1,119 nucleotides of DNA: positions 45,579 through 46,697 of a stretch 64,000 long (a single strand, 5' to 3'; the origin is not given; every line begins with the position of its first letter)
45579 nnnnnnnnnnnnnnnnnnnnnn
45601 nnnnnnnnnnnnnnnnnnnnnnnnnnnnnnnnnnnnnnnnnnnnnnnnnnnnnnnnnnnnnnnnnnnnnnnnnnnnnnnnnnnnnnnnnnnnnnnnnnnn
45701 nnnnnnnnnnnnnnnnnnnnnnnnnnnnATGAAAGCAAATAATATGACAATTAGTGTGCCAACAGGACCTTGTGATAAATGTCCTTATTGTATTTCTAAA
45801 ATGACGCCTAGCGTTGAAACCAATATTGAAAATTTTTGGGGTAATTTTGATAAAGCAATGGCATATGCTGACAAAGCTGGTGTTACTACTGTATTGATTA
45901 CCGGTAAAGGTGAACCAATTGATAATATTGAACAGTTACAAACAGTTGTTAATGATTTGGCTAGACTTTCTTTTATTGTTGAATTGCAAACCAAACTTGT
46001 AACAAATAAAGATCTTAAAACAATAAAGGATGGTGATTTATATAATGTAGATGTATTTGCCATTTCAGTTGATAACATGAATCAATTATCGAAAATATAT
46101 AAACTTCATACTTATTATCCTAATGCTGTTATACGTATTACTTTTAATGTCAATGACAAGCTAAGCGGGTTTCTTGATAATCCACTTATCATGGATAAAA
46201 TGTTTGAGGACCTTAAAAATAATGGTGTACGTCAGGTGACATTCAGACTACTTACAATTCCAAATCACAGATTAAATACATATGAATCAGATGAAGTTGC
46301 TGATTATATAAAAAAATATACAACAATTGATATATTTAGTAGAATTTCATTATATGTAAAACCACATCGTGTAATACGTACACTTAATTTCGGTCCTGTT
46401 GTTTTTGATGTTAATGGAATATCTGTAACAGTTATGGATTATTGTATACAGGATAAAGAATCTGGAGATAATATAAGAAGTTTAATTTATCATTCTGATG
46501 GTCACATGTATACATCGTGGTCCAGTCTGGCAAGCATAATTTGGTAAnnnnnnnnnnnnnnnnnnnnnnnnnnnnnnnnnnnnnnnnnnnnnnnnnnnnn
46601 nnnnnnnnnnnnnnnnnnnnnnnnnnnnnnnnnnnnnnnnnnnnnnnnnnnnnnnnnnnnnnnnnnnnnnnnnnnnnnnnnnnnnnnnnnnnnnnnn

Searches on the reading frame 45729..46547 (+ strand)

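Call 85: search_protein_families(library=pfam, proteins=[window:45729-46547:+], max_evalue=0.001)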
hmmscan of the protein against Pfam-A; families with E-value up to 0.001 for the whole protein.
window:45729-46547:+ (272 aa): 1 family
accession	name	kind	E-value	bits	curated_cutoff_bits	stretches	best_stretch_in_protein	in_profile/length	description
PF04055.27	Radical_SAM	-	2.3e-05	25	29.5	0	17-137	10-132/166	Radical SAM superfamily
